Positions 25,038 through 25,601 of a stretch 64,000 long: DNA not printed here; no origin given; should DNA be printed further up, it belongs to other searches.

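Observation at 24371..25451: Three membrane proteins embedded between tail-fibre genes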

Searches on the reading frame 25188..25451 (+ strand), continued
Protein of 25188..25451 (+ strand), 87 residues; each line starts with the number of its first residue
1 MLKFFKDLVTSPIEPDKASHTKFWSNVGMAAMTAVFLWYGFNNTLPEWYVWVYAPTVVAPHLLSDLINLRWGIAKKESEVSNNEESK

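Call 55: search_protein_families(library=phrogs, alignment_id=A6, max_evalue=0.00001)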
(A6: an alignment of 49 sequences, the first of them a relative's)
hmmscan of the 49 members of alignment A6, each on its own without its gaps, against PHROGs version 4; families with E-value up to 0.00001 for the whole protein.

A. member 1, L037:1720-2184:+ (155 aa): 3 families
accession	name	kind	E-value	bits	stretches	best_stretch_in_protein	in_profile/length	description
phrog_1327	-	lysis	1.9e-24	87.3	1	11-147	12-153/158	Rz-like spanin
phrog_2466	-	lysis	2e-19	71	1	40-151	53-169/172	Rz-like spanin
phrog_13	-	lysis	5.4e-10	40.5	1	10-143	12-146/154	Rz-like spanin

B. families by the number of members that match (of 49 scanned): 18 families
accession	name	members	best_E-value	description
phrog_1403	-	19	1.9e-56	Rz-like spanin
phrog_3450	-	10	1.9e-21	-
phrog_5369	-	9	4.1e-07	Rz-like spanin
phrog_4952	-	5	7.3e-48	signal peptide motif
phrog_1327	-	4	1.9e-24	Rz-like spanin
phrog_2466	-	3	7.9e-20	Rz-like spanin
phrog_1152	-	2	2.7e-07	Rz-like spanin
phrog_8108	-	2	2.7e-07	-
phrog_8821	-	2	3.1e-07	Rz-like spanin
phrog_315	-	1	2.7e-40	endolysin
phrog_274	-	1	4.1e-27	DNA endonuclease V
phrog_12985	-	1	2.9e-23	-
phrog_1501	-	1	6.6e-20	-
phrog_12853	-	1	7e-16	-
phrog_456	-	1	3.3e-11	Rz-like spanin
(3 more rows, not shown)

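Call 56: search_dna_similar(query=P0072, collection=phages, mode=protein, max_rows=60, rows=spread, max_evalue=0.001)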
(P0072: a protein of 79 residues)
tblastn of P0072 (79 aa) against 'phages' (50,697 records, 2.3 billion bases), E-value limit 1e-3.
Records with a match: 260; places in all: 260; records where one place covers at least 80% of the query: 258.
Best place of each record, by identity: <60% 260.
By first word of the organism name: Escherichia 111; Klebsiella 30; Stenotrophomonas 16; Cronobacter 15; Campylobacter 15; Salmonella 14; Aeromonas 13; Pectobacterium 10; Enterobacter 7; Ralstonia 6; and 13 more.
By host as written in the record: Escherichia coli 36; - 18; Campylobacter jejuni 14; Klebsiella pneumoniae 12; Escherichia coli K-12 12; Escherichia coli K-12 MG1655 12; Stenotrophomonas maltophilia 12; Cronobacter sakazakii 11; and 69 more.
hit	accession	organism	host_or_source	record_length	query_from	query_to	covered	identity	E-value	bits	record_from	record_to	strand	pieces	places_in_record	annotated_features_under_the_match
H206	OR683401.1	Pseudomonas phage Bise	Pseudomonas aeruginosa 199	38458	1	73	92%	52.1%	4e-14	71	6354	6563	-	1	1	hypothetical protein | protease family protein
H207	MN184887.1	Erwinia phage pEp_SNUABM_01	Erwinia pyrifoliae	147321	3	77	95%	45.3%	3e-12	65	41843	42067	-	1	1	putative membrane protein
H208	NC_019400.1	Cronobacter phage vB_CsaM_GAP31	Cronobacter sakazakii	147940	3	76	94%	44.6%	1e-10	61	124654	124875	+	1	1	membrane protein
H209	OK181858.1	Escherichia phage 19-1-2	Escherichia sp.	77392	3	76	94%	44.6%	6e-10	59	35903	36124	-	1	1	hypothetical protein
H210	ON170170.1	Ralstonia phage YO098_1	Ralstonia solanacearum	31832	3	68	84%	50.0%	3e-13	68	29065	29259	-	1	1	record has no annotation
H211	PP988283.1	Klebsiella phage KpS11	Klebsiella pneumoniae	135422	3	76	94%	44.2%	4e-10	59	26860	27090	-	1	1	hypothetical protein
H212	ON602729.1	Klebsiella phage VLCpiM5b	Klebsiella pneumoniae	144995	3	76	94%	44.2%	4e-10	59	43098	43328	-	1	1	membrane protein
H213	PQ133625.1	Klebsiella phage P8734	Klebsiella pneumoniae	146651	3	76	94%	44.2%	4e-10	59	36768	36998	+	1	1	hypothetical protein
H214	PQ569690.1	Klebsiella phage vB_Kpn_K54_rec4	Klebsiella pneumoniae K23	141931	3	76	94%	44.2%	4e-10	59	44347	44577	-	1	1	membrane protein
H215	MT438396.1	Klebsiella phage KPP-1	Klebsiella pneumoniae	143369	3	76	94%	44.2%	4e-10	59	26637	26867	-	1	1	hypothetical protein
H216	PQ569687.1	Klebsiella phage vB_Kpn_K54_rec1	Klebsiella pneumoniae K23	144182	3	76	94%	44.2%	4e-10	59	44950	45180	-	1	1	membrane protein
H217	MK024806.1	Proteus phage Mydo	Proteus mirabilis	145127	3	76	94%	44.2%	4e-10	59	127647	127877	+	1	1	hypothetical protein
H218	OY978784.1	Klebsiella phage vB_Kpn_K18PH07C1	-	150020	3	76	94%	44.2%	4e-10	59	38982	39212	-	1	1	ribonucleoside diphosphate reductase small subunit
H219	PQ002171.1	Salmonella phage vB_Sen_SG_WM_SEW_6S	Salmonella enterica subsp. enterica ...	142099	3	77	95%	42.7%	4e-11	62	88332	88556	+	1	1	membrane protein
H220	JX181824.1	Salmonella phage SSE121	Baltimore Harbor water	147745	3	77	95%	42.7%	4e-11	62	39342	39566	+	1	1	hypothetical protein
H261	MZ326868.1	Stenotrophomonas phage Marzo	Stenotrophomonas maltophilia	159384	14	77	81%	38.8%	2e-4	43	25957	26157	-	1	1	putative membrane protein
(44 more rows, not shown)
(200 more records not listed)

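Call 57: get_annotated_region(hit=H206, flank=3500)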
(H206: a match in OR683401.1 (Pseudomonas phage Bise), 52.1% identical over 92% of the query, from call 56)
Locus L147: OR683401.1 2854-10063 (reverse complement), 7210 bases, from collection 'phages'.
description: Pseudomonas phage Bise, complete genome.
organism: Pseudomonas phage Bise (NCBI taxid 3097000)
taxonomy: Viruses; Duplodnaviria; Heunggongvirae; Uroviricota; Caudoviricetes
host: Pseudomonas aeruginosa 199; source: -; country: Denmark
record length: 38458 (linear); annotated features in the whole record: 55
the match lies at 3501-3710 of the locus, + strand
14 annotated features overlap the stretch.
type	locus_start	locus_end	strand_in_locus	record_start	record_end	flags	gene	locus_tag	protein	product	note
CDS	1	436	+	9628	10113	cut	-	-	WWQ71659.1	hypothetical protein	-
CDS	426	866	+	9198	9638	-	-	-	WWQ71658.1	hypothetical protein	-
CDS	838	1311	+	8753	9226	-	-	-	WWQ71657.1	host-nuclease inhibitor Gam family protein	-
CDS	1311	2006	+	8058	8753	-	-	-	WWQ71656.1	hypothetical protein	-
CDS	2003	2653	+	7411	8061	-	-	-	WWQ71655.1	hypothetical protein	-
CDS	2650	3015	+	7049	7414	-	-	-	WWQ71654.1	Mor transcription activator family protein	-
CDS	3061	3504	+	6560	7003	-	-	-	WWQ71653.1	protease family protein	-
CDS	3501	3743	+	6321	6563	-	-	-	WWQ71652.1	hypothetical protein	-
CDS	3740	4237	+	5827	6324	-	-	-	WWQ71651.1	hypothetical protein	-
CDS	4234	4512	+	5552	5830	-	-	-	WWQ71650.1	hypothetical protein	-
CDS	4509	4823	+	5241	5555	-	-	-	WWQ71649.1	hypothetical protein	-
CDS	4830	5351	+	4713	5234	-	-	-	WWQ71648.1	terminase small subunit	-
CDS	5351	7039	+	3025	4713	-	-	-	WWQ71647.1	terminase large subunit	-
CDS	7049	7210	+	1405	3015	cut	-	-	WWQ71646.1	portal protein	-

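Call 58: get_annotated_region(hit=H261, flank=4000)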
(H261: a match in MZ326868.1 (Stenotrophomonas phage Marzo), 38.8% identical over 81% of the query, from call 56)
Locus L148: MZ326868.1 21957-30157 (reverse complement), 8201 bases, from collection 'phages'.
description: Stenotrophomonas phage Marzo, complete genome.
organism: Stenotrophomonas phage Marzo (NCBI taxid 2859652)
taxonomy: Viruses; Duplodnaviria; Heunggongvirae; Uroviricota; Caudoviricetes; Menderavirus
host: Stenotrophomonas maltophilia; source: wastewater collected; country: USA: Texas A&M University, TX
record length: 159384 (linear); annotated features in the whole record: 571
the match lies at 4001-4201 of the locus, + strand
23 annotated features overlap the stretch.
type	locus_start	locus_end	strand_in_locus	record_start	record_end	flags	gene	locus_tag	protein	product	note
CDS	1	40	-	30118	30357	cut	-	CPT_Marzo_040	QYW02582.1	hypothetical protein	-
CDS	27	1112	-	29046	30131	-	-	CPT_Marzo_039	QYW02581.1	RecA-like DNA recombinase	BLAST homology to Accession: NP_049656.2 Organism: T4p041 Score2: 3.4338e-125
regulatory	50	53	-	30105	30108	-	-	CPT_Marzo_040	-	ribosome_binding_site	-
regulatory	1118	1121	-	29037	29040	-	-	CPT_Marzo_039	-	ribosome_binding_site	-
CDS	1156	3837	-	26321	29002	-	-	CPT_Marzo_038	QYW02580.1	DNA polymerase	BLAST homology to Accession: NP_049662.1 Organism: T4p047 Score2: 1.1651e-125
regulatory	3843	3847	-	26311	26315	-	-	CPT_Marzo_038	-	ribosome_binding_site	-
regulatory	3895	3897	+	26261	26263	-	-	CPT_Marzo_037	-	ribosome_binding_site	-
CDS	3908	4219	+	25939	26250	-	-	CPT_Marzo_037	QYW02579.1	putative membrane protein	N in C out. TMHMM Outside Probability: 0.708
CDS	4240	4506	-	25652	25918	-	-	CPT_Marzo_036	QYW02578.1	hypothetical protein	-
regulatory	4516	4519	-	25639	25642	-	-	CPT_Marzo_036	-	ribosome_binding_site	-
CDS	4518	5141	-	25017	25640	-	-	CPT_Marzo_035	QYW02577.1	deoxyuridine triphosphatase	BLAST homology to Accession: YP_009850738.1 Organism: Stenotrophomonas phage Moby. Score2: 3.76007e-147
CDS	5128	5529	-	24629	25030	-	-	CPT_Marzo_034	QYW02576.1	RegA-like translational repressor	Blast homology to Accession: NP_049663.1 Organism: T4p048. Score2: 1.34839e-26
regulatory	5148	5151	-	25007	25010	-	-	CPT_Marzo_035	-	ribosome_binding_site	-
CDS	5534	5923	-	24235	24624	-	-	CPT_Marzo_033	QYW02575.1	DNA polymerase III sliding clamp loader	BLAST homology to Accession: NP_049664.1 Organism: T4p049. Score2: 4.08628e-09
regulatory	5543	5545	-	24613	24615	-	-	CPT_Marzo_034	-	ribosome_binding_site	-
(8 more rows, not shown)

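Call 82: search_protein_families(library=pfam, proteins=[L037:1146-1481:+, L041:4146-4436:+, L041:4439-4780:+, L003:10897-11235:+, L147:4509-4820:+, L147:3061-3501:+], max_evalue=0.1)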
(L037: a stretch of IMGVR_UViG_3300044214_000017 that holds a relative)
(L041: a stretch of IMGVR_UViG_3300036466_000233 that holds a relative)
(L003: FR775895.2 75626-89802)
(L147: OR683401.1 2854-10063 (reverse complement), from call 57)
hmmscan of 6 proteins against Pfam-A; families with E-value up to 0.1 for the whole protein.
L037:1146-1481:+ (112 aa): 6 families
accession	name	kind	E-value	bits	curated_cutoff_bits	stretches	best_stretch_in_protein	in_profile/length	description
PF13851.11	GAS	-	0.0075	16.1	32.3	1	7-78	73-143/200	Growth-arrest specific micro-tubule binding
PF06299.18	DUF1045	-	0.02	15.3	24.3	1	3-75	13-86/159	Protein of unknown function (DUF1045)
PF19220.6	Rod_CreS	-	0.024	14.1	100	1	16-73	108-165/359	Crescentin, rod domain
PF07007.17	LprI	-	0.064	14.1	22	1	34-89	14-65/106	Lysozyme inhibitor LprI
PF00435.27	Spectrin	-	0.081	13.9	29.9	0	24-88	25-89/105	Spectrin repeat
PF05130.17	FlgN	-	0.085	13.7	30.5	0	12-74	29-96/147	FlgN protein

L041:4146-4436:+ (97 aa): 0 families

L041:4439-4780:+ (114 aa): 0 families

L003:10897-11235:+ (113 aa): 7 families
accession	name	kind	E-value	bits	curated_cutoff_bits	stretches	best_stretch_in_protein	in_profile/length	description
PF23338.1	PTHB1_hp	-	0.0024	18.7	27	1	25-87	17-81/104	PTHB1 hairpin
PF04108.17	ATG17_like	-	0.011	15.7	43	1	29-104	217-292/355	Autophagy protein ATG17-like domain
PF04350.18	PilO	-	0.022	15.3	22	1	30-78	19-67/145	Pilus assembly protein, PilO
PF12313.13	NPR1_like_C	-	0.028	14.4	25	1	37-105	51-123/205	NPR1/NIM1 like defence protein C terminal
PF04096.20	Nucleoporin2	-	0.047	14.3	28.4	1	21-106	35-121/148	Nup98-96 autopeptidase S59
PF21121.2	Nup49_C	-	0.062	14.3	28.5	1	25-72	6-51/87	Nucleoporin Nup49 C-terminal helical region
PF11926.13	DUF3444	-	0.083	12.9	26.1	1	13-71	115-170/211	Domain of unknown function (DUF3444)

L147:4509-4820:+ (104 aa): 0 families

L147:3061-3501:+ (147 aa): 2 families
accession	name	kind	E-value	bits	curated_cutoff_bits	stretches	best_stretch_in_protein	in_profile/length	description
PF13539.11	Peptidase_M15_4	-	2.2e-13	51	25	1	61-126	2-70/70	D-alanyl-D-alanine carboxypeptidase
PF02557.22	VanY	-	1.1e-11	45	25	1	14-112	8-109/132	D-alanyl-D-alanine carboxypeptidase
